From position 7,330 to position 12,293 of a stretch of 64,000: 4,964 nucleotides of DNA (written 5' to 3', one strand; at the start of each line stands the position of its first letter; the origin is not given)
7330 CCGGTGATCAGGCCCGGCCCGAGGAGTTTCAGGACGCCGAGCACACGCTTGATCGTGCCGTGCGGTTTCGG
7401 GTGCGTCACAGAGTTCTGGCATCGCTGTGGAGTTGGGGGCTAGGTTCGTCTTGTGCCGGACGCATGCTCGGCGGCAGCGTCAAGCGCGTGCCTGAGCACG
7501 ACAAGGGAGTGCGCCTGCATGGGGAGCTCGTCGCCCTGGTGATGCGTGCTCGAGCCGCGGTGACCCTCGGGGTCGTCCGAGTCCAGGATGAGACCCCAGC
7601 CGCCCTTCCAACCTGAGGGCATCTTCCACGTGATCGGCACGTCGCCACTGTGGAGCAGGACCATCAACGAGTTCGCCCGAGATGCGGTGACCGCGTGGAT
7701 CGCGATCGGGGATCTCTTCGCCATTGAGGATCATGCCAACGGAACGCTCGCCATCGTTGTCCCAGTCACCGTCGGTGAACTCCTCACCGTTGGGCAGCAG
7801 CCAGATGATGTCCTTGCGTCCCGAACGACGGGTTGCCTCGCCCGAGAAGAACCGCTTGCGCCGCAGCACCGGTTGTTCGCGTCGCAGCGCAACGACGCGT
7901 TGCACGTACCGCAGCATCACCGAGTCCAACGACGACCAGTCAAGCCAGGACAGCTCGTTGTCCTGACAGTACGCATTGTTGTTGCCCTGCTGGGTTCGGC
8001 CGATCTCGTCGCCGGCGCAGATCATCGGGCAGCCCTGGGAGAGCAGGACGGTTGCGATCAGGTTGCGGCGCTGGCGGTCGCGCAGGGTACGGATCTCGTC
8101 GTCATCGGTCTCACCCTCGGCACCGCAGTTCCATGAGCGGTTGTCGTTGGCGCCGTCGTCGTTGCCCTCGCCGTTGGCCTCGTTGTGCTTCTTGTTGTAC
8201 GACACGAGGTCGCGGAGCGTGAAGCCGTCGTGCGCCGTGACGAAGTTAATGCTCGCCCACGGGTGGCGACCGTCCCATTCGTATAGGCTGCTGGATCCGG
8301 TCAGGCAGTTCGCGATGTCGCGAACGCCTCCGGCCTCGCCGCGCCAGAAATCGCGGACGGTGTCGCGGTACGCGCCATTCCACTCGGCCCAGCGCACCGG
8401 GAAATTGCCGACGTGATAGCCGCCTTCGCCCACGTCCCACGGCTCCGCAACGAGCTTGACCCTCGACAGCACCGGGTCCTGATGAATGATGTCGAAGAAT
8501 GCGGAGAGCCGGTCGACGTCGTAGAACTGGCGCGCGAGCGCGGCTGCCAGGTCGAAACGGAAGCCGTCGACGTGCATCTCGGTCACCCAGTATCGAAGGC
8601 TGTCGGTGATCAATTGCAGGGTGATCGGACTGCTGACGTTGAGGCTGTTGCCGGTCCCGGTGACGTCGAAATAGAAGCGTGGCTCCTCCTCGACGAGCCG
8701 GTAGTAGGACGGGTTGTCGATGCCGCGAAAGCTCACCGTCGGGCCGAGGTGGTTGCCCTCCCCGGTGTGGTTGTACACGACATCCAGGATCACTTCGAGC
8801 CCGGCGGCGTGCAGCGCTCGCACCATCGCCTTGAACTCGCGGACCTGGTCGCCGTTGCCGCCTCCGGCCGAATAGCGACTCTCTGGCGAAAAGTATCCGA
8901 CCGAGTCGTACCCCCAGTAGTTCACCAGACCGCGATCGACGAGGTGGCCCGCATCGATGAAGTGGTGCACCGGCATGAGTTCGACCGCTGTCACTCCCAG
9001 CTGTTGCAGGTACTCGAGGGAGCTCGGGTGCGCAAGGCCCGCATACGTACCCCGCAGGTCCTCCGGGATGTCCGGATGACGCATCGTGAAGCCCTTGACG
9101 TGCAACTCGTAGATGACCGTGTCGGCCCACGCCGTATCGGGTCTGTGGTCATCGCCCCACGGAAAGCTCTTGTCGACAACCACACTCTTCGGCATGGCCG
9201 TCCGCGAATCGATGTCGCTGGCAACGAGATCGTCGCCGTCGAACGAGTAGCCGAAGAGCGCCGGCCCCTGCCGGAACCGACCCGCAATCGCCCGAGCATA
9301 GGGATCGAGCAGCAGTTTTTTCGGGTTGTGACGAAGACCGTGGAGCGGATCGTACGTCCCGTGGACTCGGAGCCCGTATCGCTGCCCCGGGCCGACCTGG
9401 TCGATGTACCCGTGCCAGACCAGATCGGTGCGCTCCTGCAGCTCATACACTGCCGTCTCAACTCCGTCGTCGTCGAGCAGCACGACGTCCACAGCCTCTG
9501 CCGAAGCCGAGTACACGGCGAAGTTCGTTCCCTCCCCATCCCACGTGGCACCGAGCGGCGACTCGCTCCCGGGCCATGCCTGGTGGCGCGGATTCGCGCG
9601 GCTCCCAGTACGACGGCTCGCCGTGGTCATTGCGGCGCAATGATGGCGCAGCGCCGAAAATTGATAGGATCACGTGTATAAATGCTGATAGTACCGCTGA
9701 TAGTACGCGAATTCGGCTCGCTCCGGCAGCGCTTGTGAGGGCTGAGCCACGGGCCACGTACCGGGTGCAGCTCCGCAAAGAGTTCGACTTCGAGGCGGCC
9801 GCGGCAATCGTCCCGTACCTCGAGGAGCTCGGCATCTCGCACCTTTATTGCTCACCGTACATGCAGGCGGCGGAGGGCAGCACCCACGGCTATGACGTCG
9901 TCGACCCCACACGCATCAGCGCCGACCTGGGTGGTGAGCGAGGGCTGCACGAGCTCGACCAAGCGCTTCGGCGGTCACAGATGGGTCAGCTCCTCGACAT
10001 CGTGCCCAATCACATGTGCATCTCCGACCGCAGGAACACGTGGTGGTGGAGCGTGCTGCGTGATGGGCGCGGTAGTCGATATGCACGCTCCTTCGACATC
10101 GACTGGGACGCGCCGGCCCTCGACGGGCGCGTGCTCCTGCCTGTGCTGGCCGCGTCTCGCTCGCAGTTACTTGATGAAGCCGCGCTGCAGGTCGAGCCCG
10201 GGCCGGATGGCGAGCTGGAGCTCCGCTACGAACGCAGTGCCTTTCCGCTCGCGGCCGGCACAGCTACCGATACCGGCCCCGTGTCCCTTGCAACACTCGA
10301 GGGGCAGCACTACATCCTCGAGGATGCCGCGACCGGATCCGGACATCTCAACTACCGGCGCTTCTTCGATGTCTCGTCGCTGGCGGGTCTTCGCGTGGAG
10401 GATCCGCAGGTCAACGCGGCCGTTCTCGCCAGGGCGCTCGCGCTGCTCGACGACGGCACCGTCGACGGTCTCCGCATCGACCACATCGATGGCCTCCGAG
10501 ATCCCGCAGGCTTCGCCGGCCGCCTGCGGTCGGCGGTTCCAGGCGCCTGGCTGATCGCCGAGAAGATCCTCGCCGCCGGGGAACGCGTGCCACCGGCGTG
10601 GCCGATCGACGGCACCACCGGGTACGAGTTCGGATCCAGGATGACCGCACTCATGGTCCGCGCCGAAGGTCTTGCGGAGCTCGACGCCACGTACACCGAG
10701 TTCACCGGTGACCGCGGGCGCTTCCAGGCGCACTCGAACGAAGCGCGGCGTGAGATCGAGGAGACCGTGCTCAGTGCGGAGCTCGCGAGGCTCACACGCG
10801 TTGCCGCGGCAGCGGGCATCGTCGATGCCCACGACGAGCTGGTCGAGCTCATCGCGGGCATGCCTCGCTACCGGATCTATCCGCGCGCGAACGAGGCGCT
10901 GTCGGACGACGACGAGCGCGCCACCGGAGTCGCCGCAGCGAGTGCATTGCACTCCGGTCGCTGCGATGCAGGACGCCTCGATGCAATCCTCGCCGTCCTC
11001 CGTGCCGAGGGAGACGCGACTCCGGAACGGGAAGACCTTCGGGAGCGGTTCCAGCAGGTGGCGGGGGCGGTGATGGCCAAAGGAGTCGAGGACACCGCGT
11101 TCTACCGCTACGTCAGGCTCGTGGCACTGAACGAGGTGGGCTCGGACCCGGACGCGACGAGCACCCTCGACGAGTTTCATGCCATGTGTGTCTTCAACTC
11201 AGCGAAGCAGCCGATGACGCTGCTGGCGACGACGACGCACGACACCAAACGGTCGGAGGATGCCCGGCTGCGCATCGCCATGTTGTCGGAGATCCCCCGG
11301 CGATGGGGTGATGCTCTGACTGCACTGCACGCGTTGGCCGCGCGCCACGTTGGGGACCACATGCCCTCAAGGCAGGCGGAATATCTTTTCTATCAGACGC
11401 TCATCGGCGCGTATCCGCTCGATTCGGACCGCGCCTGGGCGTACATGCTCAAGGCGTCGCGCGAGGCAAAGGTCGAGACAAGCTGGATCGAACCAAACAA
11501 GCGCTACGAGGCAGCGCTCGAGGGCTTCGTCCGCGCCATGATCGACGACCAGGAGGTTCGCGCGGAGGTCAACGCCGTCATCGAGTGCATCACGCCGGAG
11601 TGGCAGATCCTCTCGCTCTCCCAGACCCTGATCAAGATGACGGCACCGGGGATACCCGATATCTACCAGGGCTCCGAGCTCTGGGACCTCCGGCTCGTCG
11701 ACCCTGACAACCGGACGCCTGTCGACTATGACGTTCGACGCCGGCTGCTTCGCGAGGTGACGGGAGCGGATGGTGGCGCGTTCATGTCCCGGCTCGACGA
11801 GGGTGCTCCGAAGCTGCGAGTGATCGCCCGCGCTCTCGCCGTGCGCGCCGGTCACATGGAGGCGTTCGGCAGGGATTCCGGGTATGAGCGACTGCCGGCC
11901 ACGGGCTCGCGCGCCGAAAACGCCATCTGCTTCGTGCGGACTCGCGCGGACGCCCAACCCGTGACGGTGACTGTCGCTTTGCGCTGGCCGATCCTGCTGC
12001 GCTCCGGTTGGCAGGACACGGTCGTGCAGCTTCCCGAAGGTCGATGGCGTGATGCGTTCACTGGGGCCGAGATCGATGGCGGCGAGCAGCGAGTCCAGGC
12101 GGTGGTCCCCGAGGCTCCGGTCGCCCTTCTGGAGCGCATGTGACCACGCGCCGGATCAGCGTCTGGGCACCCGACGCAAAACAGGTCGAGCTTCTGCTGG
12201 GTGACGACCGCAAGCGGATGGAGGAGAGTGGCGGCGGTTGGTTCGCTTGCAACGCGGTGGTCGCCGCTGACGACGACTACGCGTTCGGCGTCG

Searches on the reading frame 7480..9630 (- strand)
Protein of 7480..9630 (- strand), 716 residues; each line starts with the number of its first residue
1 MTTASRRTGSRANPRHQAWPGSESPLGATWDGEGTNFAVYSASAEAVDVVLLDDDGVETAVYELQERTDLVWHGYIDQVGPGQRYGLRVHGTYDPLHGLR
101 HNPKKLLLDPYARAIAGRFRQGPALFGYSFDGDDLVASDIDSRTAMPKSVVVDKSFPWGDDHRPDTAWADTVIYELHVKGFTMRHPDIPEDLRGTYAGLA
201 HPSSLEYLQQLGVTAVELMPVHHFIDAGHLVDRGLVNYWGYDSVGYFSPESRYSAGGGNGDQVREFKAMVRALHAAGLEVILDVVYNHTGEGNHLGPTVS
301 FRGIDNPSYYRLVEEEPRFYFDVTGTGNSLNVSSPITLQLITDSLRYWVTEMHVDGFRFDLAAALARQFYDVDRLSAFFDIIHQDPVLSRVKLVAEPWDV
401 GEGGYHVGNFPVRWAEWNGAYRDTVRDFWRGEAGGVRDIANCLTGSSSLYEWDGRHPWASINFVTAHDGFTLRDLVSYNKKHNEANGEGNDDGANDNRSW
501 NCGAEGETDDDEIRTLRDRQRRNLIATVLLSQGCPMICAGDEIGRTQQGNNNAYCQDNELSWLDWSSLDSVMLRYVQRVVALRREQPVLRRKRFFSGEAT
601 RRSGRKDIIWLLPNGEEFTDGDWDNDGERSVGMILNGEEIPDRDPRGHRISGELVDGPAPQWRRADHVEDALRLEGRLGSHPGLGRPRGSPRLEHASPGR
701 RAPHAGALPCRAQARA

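Call 32: search_protein_families(library=pfam, proteins=[window:7480-9630:-], max_evalue=0.01)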
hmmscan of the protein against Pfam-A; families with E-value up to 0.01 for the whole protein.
window:7480-9630:- (716 aa): 2 families
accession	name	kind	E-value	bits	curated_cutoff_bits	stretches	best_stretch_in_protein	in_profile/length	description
PF02922.24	CBM_48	-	4.9e-18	65.7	22.4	1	25-112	1-83/83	Carbohydrate-binding module 48 (Isoamylase N-terminal domain)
PF00128.31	Alpha-amylase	-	9.8e-17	61.7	22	1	193-551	15-368/446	Alpha amylase, catalytic domain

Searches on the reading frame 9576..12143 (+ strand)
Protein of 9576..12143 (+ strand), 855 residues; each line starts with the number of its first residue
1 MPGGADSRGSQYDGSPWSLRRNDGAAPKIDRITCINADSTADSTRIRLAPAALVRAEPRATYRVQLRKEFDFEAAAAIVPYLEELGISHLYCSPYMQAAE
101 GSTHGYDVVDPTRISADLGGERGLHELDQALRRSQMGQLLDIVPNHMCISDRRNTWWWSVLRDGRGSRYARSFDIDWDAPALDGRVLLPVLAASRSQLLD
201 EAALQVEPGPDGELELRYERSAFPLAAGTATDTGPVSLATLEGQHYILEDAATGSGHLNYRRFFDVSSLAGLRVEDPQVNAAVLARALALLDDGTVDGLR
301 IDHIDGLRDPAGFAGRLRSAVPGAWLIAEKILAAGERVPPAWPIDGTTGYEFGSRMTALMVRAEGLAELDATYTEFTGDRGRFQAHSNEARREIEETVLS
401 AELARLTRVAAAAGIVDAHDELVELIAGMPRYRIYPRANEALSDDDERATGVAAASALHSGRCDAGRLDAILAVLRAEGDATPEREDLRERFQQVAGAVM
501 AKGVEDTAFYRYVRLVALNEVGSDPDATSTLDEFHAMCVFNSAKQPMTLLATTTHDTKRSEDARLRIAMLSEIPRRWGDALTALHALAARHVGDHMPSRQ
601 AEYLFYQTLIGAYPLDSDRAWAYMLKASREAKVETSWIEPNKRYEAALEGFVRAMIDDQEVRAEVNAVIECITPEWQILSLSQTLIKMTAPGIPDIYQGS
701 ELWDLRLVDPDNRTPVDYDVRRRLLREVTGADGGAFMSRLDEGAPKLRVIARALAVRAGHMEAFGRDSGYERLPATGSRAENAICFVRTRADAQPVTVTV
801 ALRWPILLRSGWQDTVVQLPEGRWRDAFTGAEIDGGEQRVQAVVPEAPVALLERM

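Call 32: search_protein_families(library=pfam, proteins=[window:9576-12143:+], max_evalue=0.01)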
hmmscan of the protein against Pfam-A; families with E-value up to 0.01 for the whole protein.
window:9576-12143:+ (855 aa): 1 family
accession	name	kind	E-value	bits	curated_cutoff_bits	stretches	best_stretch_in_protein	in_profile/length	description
PF00128.31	Alpha-amylase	-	3.9e-12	46.6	22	1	79-148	25-93/446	Alpha amylase, catalytic domain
